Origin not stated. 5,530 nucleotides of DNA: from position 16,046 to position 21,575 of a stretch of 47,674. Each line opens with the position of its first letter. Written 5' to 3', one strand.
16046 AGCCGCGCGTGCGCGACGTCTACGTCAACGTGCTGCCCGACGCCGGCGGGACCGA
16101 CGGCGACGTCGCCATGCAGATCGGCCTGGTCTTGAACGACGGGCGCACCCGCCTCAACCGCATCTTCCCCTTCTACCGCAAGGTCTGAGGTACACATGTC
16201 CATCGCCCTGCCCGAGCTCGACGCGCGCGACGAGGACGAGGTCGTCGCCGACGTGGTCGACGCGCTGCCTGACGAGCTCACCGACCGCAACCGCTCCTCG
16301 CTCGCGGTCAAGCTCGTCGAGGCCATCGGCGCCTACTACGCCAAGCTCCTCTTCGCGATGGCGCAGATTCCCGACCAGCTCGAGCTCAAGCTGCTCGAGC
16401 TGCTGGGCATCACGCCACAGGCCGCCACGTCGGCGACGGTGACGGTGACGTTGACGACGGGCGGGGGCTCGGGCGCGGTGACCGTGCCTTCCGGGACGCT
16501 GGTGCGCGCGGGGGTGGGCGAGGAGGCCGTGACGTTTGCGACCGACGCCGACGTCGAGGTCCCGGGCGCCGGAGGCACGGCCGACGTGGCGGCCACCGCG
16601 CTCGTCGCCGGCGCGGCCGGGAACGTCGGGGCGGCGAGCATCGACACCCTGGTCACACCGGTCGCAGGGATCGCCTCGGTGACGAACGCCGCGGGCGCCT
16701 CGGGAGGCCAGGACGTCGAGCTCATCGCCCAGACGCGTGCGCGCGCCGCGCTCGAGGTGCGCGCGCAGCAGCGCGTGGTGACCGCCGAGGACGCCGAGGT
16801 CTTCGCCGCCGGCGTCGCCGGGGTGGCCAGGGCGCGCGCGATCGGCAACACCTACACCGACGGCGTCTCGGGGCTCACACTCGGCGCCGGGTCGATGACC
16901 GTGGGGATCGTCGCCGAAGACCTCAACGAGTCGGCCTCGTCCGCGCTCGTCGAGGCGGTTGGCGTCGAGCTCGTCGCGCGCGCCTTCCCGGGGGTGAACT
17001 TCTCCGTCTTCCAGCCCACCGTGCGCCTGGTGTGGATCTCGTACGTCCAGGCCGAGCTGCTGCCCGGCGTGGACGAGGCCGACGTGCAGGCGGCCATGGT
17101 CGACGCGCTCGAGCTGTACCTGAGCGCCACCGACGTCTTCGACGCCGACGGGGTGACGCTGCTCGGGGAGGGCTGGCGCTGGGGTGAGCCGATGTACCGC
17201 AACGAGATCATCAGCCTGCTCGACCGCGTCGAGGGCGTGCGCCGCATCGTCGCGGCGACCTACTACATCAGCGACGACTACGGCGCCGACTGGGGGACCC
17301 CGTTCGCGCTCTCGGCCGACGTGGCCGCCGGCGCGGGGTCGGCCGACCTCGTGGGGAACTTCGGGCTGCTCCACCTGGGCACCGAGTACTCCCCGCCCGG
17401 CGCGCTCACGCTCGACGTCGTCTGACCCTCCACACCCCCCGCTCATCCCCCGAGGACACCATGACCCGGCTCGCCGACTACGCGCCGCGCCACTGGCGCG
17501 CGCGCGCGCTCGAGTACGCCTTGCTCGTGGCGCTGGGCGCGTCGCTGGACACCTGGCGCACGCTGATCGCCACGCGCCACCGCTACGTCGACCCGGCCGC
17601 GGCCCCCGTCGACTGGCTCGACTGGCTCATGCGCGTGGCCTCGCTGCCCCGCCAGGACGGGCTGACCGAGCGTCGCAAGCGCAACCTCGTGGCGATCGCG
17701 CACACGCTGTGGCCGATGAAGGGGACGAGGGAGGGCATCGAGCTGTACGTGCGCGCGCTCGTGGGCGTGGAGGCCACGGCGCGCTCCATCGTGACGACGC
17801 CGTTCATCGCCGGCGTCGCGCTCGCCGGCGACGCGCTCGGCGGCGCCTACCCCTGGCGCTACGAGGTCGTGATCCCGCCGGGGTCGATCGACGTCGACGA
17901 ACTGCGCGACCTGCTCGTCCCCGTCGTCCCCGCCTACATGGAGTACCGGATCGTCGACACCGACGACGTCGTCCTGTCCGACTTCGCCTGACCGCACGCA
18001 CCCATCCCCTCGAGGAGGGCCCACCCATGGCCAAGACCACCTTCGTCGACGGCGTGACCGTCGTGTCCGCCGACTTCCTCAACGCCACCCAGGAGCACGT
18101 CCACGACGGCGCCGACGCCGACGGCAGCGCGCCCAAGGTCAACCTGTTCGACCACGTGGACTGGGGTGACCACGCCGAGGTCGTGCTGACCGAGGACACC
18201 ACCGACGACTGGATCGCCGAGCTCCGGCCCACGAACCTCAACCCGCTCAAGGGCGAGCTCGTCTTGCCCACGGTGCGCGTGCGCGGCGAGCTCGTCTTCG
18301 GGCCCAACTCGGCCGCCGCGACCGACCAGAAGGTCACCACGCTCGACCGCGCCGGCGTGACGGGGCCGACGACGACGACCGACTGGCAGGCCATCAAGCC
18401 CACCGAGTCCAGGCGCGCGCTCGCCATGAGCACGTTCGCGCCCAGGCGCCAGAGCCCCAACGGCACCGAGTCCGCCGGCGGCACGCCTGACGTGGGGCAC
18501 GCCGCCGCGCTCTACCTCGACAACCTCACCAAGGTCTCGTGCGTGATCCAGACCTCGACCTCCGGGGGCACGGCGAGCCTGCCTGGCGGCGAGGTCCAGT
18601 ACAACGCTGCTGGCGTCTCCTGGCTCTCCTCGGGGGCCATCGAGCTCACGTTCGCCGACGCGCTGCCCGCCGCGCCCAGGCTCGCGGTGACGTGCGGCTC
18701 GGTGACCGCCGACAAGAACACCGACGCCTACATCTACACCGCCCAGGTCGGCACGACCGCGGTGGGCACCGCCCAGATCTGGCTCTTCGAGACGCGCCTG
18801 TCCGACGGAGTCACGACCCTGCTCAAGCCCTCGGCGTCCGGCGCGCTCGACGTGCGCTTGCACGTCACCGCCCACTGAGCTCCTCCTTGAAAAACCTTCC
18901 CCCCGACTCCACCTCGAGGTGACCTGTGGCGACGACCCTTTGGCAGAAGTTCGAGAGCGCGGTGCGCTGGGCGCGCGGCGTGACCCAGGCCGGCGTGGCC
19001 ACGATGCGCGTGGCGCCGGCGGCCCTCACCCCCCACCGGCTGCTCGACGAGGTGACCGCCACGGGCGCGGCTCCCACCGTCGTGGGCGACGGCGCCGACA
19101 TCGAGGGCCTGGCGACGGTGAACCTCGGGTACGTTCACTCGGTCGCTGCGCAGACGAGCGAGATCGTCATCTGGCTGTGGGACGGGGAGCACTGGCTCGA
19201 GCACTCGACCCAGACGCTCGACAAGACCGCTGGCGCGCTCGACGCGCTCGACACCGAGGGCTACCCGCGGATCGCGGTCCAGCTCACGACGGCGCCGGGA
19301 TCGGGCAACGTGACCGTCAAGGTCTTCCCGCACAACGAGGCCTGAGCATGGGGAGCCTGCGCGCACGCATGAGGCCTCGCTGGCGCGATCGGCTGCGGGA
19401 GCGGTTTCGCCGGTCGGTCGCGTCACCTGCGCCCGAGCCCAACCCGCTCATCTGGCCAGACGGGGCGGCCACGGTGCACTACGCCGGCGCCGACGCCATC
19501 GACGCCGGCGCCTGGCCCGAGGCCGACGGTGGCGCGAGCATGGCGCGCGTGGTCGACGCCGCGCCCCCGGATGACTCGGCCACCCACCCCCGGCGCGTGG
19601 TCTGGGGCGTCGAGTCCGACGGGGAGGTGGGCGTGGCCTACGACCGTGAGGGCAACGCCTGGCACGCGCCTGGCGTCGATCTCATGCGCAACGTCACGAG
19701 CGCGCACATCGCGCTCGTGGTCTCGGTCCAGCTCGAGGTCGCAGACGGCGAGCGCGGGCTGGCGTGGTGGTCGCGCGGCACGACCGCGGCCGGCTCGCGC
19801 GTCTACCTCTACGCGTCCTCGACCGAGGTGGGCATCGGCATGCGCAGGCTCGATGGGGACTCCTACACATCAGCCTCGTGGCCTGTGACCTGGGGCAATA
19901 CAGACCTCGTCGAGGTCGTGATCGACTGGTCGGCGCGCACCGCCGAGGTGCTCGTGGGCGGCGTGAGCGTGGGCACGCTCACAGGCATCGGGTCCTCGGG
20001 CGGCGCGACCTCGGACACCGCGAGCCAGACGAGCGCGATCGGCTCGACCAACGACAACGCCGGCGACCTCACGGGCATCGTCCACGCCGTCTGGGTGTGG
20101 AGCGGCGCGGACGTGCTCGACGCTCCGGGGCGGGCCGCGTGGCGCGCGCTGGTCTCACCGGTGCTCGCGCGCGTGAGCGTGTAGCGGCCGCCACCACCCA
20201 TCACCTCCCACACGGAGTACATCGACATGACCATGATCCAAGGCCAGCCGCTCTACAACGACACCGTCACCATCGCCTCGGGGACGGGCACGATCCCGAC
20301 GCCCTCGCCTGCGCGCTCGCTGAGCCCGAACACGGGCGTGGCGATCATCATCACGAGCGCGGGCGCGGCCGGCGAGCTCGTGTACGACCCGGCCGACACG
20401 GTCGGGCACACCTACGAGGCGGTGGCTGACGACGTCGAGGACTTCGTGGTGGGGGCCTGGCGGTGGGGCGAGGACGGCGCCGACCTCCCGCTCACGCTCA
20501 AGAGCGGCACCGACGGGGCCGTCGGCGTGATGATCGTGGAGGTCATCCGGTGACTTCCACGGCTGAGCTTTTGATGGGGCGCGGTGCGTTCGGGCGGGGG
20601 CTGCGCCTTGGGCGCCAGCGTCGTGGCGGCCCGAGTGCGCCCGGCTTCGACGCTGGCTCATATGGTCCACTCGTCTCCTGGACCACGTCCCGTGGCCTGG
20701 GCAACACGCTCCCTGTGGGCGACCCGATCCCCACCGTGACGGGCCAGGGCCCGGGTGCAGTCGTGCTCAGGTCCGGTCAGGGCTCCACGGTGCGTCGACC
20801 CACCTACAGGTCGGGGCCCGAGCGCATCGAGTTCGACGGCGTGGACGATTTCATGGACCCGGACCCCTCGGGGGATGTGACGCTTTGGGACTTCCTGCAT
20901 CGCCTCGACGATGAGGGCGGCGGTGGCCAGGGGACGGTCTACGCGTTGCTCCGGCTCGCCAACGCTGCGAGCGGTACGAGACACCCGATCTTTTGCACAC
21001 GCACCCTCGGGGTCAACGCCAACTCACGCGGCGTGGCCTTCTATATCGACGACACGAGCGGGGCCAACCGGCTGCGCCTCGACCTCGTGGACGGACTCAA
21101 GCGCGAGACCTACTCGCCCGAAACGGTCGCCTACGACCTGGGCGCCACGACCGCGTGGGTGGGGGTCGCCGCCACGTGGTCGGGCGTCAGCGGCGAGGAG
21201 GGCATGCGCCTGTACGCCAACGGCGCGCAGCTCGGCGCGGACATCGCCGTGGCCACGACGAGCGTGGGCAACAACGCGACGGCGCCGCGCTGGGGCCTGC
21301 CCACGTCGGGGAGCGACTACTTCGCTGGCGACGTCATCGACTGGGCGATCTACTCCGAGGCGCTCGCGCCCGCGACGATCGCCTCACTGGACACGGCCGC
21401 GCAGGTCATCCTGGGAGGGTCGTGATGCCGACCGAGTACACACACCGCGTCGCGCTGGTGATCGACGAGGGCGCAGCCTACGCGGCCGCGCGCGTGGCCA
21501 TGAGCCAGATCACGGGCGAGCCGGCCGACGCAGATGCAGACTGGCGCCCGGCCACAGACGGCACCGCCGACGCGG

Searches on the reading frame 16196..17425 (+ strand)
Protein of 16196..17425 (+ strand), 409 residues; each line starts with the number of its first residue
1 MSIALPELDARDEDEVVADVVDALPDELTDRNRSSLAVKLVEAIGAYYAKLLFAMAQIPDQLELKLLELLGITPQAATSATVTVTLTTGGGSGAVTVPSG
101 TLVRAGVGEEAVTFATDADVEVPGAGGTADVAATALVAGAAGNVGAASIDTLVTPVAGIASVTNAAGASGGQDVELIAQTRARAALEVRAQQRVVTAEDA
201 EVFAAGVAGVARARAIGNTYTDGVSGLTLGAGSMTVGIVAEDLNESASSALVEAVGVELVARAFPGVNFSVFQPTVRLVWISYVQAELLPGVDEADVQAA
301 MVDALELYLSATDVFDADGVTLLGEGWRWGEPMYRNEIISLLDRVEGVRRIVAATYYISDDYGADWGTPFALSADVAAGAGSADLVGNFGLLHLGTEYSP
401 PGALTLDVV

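Call 27: search_protein_families(library=phrogs, proteins=[window:16196-17425:+], max_evalue=0.00001)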
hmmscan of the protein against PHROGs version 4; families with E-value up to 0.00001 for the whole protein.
window:16196-17425:+ (409 aa): 3 families
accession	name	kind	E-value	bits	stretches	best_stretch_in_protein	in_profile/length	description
phrog_6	-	tail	3.8e-39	135.7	1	9-357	68-378/548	baseplate wedge subunit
phrog_219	-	tail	1.8e-07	31.1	0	158-204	278-323/598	baseplate wedge subunit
phrog_2103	-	tail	1.9e-06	28.5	1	69-162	75-160/162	baseplate protein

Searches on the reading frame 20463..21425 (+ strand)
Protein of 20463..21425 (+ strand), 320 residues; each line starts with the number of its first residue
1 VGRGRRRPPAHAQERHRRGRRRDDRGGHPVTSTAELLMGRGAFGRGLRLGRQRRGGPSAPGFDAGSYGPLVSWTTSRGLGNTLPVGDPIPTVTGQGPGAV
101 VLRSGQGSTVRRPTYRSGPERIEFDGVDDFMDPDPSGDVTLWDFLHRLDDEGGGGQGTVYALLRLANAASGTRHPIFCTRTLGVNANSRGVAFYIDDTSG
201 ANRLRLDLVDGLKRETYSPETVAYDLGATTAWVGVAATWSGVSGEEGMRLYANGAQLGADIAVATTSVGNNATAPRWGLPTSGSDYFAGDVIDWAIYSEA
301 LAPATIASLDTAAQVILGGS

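Call 64: search_protein_families(library=pfam, proteins=[window:20463-21425:+], max_evalue=0.01)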
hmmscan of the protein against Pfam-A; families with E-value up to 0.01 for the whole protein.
window:20463-21425:+ (320 aa): 1 family
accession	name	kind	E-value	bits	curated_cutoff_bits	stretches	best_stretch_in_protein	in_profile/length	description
PF13385.13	Laminin_G_3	-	2.1e-09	38.1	27.6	1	158-307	20-151/151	Concanavalin A-like lectin/glucanases superfamily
